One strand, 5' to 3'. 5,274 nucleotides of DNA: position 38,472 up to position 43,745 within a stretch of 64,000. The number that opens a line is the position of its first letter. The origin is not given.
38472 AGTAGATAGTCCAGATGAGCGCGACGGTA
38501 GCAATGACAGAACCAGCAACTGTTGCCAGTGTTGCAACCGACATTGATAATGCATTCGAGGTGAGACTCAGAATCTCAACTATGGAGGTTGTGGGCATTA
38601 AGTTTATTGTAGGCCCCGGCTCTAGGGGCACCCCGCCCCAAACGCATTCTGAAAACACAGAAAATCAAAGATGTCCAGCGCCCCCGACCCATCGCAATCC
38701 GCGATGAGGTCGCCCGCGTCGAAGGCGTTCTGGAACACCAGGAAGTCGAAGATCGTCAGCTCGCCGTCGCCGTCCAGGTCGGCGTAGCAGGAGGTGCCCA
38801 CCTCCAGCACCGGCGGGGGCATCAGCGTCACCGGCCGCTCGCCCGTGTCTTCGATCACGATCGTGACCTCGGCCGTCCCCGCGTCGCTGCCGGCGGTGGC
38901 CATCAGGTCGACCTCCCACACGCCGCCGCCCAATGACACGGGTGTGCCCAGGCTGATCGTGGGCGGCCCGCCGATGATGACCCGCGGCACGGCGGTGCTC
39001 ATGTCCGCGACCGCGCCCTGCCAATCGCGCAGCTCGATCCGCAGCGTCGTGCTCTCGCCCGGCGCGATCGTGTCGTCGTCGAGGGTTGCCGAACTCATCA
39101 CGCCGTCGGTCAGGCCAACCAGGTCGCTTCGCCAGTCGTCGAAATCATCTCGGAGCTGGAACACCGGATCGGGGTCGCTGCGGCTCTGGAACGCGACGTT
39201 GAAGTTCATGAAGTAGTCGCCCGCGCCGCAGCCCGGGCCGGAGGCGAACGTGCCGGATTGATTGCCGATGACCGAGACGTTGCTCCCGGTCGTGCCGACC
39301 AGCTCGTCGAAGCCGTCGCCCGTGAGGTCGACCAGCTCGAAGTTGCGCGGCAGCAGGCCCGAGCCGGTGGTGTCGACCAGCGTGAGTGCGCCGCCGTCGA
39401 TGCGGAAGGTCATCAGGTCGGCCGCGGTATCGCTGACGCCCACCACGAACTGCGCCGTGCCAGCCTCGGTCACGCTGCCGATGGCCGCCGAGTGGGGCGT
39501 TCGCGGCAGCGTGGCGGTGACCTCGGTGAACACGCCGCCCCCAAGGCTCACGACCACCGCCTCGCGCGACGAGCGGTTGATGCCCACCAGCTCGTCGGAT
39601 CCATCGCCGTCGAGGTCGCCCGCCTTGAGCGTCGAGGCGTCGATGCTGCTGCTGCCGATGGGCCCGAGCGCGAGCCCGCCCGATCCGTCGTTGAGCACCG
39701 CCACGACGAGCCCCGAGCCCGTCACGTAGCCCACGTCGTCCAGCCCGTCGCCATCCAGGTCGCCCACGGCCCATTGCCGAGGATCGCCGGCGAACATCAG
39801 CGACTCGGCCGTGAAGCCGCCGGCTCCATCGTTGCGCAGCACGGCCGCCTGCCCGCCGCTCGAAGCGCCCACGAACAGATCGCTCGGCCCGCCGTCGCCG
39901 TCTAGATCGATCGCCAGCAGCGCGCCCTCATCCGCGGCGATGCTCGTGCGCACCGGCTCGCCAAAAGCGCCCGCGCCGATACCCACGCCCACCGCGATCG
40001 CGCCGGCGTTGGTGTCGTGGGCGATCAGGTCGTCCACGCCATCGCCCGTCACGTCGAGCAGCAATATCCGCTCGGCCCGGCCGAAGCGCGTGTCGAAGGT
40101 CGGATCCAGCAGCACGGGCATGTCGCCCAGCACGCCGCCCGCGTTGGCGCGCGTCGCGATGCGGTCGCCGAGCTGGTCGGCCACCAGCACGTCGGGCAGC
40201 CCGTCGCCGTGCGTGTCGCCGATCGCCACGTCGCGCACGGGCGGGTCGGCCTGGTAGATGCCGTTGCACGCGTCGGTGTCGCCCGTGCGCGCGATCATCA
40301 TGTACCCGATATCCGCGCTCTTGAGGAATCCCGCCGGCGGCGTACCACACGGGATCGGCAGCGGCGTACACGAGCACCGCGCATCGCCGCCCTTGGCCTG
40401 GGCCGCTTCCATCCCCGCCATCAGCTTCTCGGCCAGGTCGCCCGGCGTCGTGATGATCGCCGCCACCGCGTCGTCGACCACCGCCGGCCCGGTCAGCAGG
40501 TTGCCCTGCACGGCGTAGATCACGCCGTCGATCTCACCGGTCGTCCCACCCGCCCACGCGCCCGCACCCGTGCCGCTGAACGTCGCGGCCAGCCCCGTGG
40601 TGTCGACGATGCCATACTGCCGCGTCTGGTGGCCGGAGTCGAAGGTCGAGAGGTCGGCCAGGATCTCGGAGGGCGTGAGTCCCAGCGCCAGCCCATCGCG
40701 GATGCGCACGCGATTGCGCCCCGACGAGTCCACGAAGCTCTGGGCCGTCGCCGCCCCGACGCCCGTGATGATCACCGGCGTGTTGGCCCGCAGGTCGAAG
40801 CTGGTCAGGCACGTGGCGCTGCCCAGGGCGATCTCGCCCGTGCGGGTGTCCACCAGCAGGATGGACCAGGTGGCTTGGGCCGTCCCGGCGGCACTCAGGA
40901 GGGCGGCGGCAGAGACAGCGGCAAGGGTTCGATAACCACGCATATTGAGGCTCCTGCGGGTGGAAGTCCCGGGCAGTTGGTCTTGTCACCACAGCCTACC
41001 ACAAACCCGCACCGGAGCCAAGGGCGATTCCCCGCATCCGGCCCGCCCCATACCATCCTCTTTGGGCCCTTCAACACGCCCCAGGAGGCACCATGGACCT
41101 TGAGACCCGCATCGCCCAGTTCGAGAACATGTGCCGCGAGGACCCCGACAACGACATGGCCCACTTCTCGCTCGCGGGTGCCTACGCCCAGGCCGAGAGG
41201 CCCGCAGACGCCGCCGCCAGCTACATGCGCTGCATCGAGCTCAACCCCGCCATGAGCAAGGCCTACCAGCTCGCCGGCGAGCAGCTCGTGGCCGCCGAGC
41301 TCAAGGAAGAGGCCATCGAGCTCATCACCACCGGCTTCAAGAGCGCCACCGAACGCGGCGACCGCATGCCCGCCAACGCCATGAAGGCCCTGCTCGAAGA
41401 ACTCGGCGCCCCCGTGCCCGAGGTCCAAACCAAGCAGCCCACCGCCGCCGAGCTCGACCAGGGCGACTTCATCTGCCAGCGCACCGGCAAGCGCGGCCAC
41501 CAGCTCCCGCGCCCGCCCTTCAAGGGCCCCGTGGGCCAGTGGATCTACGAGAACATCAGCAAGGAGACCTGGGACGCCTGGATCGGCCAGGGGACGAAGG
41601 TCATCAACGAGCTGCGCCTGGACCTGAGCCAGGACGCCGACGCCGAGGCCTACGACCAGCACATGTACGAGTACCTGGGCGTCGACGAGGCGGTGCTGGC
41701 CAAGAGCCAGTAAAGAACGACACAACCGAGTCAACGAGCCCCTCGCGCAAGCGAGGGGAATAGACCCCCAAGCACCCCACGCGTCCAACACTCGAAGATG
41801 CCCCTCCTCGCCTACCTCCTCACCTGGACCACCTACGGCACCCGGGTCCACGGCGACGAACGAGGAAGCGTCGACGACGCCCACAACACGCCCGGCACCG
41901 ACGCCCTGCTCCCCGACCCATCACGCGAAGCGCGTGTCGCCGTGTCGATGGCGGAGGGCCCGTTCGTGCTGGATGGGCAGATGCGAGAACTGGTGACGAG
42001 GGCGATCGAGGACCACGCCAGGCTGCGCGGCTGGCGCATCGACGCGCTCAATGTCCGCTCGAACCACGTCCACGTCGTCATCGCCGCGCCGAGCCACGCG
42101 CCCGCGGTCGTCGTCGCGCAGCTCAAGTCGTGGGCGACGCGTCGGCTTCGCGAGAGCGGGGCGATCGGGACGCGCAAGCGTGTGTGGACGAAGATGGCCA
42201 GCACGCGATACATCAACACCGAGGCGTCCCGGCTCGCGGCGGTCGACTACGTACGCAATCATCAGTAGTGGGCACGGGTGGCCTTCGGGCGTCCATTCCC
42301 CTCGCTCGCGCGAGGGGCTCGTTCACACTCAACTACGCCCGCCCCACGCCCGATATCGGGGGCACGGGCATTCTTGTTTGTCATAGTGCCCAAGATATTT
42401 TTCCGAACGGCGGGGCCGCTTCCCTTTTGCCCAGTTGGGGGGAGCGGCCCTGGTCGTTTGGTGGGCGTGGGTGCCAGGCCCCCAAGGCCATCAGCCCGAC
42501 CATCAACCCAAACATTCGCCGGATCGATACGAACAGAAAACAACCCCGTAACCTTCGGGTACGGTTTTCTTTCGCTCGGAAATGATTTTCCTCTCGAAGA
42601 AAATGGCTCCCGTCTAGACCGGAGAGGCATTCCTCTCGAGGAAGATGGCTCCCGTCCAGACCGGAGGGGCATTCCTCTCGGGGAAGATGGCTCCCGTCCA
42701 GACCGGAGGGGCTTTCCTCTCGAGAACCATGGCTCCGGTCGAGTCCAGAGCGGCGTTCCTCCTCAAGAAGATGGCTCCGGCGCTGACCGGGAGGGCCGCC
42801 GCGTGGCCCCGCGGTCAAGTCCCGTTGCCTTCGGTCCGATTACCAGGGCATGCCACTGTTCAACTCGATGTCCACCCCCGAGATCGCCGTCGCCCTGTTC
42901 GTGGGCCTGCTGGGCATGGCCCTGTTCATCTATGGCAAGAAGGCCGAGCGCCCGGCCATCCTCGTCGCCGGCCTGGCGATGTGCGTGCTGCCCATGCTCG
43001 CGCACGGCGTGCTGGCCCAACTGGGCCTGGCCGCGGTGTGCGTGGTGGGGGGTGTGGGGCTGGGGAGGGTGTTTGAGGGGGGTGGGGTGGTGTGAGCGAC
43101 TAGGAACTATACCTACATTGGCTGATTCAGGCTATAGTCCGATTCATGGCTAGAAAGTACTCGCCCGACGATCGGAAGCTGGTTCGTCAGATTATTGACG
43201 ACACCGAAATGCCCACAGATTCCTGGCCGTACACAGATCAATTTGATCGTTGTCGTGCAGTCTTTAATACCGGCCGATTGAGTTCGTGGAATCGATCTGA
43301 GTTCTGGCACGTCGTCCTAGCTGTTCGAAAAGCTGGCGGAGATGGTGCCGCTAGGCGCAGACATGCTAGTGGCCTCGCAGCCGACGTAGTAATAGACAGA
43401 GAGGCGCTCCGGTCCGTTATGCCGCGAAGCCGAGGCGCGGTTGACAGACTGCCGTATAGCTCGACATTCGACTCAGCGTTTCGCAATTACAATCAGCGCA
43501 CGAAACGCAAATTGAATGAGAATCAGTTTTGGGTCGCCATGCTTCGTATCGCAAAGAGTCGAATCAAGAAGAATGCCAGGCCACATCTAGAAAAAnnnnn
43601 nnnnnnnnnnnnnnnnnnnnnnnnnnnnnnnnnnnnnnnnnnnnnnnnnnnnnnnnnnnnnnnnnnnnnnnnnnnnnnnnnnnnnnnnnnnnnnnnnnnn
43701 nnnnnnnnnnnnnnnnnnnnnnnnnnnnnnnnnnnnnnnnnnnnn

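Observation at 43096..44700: Low-GC island with an orphan 506-aa protein: duplicated N-terminal module, Rx4H helical core, HTH-like tail (defence/abortive-infection candidate)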

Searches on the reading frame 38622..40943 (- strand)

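Call 34: search_protein_families(library=pfam, proteins=[window:38622-40943:-], max_evalue=0.01)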
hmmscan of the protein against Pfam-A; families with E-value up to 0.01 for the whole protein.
window:38622-40943:- (773 aa): 3 families
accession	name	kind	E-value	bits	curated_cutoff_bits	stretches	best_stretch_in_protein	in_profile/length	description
PF06267.17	DUF1028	-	2.1e-28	99.9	26.2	1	25-189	1-158/193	Family of unknown function (DUF1028)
PF13517.12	FG-GAP_3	-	1.4e-14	54.9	26.9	4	395-453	1-60/61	FG-GAP-like repeat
PF01839.29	FG-GAP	-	1.2e-07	31.9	22.1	0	294-318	6-36/37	FG-GAP repeat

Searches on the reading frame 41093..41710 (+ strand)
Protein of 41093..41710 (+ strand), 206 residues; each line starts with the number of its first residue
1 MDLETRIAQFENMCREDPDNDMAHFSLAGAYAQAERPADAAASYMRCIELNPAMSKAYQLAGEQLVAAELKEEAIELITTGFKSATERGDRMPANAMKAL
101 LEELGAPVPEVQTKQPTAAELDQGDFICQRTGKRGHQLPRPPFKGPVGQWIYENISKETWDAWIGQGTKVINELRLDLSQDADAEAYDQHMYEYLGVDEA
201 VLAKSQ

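Call 34: search_protein_families(library=pfam, proteins=[window:41093-41710:+], max_evalue=0.01)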
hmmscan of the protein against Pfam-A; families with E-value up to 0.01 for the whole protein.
window:41093-41710:+ (206 aa): 8 families
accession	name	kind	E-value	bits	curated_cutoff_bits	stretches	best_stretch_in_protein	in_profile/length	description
PF04362.19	Iron_traffic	-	4e-16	59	27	1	127-200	6-79/88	Bacterial Fe(2+) trafficking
PF14561.12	TPR_20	-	0.00025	21.7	25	0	6-49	7-50/90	Tetratricopeptide repeat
PF07719.23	TPR_2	-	0.0012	19.2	27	1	23-52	3-32/34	Tetratricopeptide repeat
PF13432.12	TPR_16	-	0.0018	19.1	32.7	1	9-46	19-56/65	Tetratricopeptide repeat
PF00515.34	TPR_1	-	0.0019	18.4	27.8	1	23-52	3-32/34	Tetratricopeptide repeat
PF13431.12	TPR_17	-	0.0031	18.1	24.4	0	14-40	6-32/34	Tetratricopeptide repeat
PF13181.12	TPR_8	-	0.0035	17.8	25.7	0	23-53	3-33/34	Tetratricopeptide repeat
PF14559.12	TPR_19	-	0.0086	16.8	25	0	8-42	12-46/68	Tetratricopeptide repeat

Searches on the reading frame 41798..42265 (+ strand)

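Call 34: search_protein_families(library=pfam, proteins=[window:41798-42265:+], max_evalue=0.01)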
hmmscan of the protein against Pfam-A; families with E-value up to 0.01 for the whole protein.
window:41798-42265:+ (156 aa): 1 family
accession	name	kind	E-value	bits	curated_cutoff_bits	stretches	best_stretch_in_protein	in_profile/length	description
PF01797.21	Y1_Tnp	-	2.4e-08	34.5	23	1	57-132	19-99/121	Transposase IS200 like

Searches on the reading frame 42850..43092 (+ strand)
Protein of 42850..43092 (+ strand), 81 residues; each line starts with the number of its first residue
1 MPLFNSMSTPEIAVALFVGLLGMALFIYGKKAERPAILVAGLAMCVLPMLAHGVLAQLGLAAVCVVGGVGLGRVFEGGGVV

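Call 34: search_protein_families(library=pfam, proteins=[window:42850-43092:+], max_evalue=0.01)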
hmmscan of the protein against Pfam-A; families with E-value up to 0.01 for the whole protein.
window:42850-43092:+ (81 aa): 0 families

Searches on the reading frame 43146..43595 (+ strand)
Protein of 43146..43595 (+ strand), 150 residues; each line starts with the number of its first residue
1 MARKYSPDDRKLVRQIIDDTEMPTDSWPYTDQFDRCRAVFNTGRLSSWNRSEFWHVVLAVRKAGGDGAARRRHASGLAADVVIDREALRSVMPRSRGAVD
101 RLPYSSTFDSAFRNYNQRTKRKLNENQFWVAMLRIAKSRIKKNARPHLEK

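Call 46: search_solved_structures(query=A2, max_evalue=10)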
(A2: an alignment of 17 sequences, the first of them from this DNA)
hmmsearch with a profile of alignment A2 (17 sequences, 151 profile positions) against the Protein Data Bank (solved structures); distinct sequences matched with E-value up to 10: 1.
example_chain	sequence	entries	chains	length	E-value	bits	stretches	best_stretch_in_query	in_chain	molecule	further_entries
3w5m_A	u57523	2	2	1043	1.5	12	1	19-43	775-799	Putative rhamnosidase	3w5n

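Call 66: predict_structure(alignment_id=A2)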
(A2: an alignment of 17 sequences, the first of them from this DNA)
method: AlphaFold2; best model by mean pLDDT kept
length: 150 residues; sequences in the alignment: 17
mean_pLDDT: 85.1   pTM: 0.79
mean pLDDT of the five models: 85.1, 84.7, 82.6, 82.3, 81.6
residues with pLDDT >= 90: 98; 70-90: 21; 50-70: 27; < 50: 4
segments of 3 or more residues with pLDDT < 50: none
pLDDT, mean of each block of 10 residues (from residue 1): 78 94 92 97 94 95 64 55 87 92 96 95 93 85 58
secondary structure, 60 per line:
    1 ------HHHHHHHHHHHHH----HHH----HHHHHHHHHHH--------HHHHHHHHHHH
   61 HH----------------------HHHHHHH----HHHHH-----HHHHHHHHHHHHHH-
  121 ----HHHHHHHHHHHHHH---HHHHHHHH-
elements in order: H7-19 H31-41 H50-62 H85-91 H96-100 H106-119 H125-138 H142-149

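Call 71: fold_search(model_id=the predicted structure, library=pdb)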
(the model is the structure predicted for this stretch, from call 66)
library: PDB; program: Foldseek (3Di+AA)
matches with E <= 10: 43; with E <= 0.001: 0
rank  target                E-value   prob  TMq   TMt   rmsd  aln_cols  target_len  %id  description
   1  7r6q_v                3.2e+00  0.44  0.27  0.64   4.1        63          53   10  State E2 nucleolar 60S ribosome biogenesis intermediate - Foot region model (released 2022-11-09)
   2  4j19_B                3.4e+00  0.28  0.27  0.46   4.3        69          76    9  Structure of a novel telomere repeat binding protein bound to DNA (released 2013-05-29)
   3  5cqq_A                3.5e+00  0.54  0.33  0.61   4.0        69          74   12  Crystal structure of the Drosophila Zeste DNA binding domain in complex with DNA (released 2015-11-04)
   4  8dr4_E                3.5e+00  0.07  0.24  0.13  11.0       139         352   14  Open state of RFC:PCNA bound to a 3' ss/dsDNA junction (DNA2) without NTD (released 2022-08-17)
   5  2r80_B                3.5e+00  0.03  0.18  0.19  18.0       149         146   13  Pigeon Hemoglobin (OXY form) (released 2008-09-30)
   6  4cek                  3.5e+00  0.03  0.17  0.13  16.2       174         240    9  Crystal structure of the second MIF4G domain of human nonsense mediated decay factor UPF2 (released 2013-12-11)
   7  1t1n_B                3.5e+00  0.03  0.17  0.17  17.7       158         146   13  CRYSTAL STRUCTURE OF CARBONMONOXY HEMOGLOBIN (released 1999-04-29)
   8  7sgz_E                3.7e+00  0.06  0.24  0.13  11.3       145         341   13  Structure of the yeast Rad24-RFC loader bound to DNA and the closed 9-1-1 clamp (released 2022-03-23)
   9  3nar_A                4.6e+00  0.23  0.26  0.48   3.6        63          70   14  Crystal structure of ZHX1 HD4 (zinc-fingers and homeoboxes protein 1, homeodomain 4) (released 2010-07-07)
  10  8thb_E                4.9e+00  0.06  0.24  0.13  11.0       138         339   14  Structure of the Saccharomyces cerevisiae PCNA clamp unloader Elg1-RFC complex (released 2024-05-22)
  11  5aqp_F                4.9e+00  0.02  0.16  0.19  20.3       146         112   11  Fragment-based screening of HSP70 sheds light on the functional role of ATP-binding site residues (released 2016-10-05)
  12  8fs5_E                5.7e+00  0.05  0.23  0.12  11.0       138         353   14  Structure of S. cerevisiae Rad24-RFC loading the 9-1-1 clamp onto a 10-nt gapped DNA in step 3 (open 9-1-1 and stably  (released 2023-06-14)
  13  5aqf_D                5.7e+00  0.01  0.14  0.16  17.1       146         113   12  Fragment-based screening of HSP70 sheds light on the functional role of ATP-binding site residues (released 2016-10-05)
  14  8fs6_E                6.0e+00  0.05  0.24  0.13  10.9       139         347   14  Structure of S. cerevisiae Rad24-RFC loading the 9-1-1 clamp onto a 10-nt gapped DNA in step 4 (partially closed 9-1-1 (released 2023-06-14)
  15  3wtg_B                6.0e+00  0.02  0.18  0.18  17.5       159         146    8  Crystal structure of Emu (dromaius novaehollandiae) hemoglobin at 2.3 angstrom resolution (released 2014-07-02)
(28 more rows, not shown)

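Call 87: find_homologous_proteins(query=A2, max_evalue=0.001)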
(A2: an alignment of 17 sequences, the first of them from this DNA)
Query A2 (17 sequences) (150 aa, profile of the alignment): 9 proteins with E <= 0.001 among 3655 candidates.
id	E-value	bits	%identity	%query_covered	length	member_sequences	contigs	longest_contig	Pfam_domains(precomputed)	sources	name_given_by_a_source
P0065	1.0e-50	190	27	90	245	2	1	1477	-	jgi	jgi:hypothetical protein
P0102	5.5e-45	171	32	93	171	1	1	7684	-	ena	-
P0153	1.5e-39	153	27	89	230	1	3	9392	-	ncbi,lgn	ncbi:MAG TPA: hypothetical protein VGE74_30640 [Gemmata sp.]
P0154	7.8e-37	144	30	83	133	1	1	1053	-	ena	-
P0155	2.3e-34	136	31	84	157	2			-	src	-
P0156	7.0e-18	83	26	84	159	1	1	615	-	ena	-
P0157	4.3e-15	74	26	77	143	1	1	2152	-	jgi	jgi:hypothetical protein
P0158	5.8e-13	67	29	91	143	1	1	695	-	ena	-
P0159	4.6e-10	58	31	42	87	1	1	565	-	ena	-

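Call 88: find_encoding_contigs(protein=P0153, flank=8000)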
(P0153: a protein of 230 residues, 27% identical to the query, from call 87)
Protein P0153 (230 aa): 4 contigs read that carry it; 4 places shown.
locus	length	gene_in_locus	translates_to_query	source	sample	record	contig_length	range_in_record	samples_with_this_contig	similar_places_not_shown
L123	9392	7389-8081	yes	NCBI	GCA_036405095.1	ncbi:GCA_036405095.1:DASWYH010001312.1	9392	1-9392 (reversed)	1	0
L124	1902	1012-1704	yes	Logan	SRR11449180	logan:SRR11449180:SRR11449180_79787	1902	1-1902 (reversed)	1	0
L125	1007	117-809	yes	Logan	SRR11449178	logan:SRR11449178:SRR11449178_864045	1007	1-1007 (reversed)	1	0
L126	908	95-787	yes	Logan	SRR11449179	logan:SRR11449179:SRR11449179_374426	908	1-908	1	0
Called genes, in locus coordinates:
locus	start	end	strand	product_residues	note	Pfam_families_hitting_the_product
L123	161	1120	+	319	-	PF02129:Peptidase_S15 (faint), PF00561:Abhydrolase_1 (weak), PF12697:Abhydrolase_6, PF12146:Hydrolase_4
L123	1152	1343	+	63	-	-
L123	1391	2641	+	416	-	PF01494:FAD_binding_3, PF04820:Trp_halogenase (faint)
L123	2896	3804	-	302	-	PF06167:Peptidase_M90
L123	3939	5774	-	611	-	PF13646:HEAT_2 (faint), PF13360:PQQ_2 (faint)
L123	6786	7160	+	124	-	PF09509:Hypoth_Ymh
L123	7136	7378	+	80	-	PF09509:Hypoth_Ymh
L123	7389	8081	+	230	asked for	-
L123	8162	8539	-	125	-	-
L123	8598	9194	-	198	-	PF00672:HAMP, PF00512:HisKA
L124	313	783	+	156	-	PF09509:Hypoth_Ymh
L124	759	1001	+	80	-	PF09509:Hypoth_Ymh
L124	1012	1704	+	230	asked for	-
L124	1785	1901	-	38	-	?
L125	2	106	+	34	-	?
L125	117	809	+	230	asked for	-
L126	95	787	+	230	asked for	-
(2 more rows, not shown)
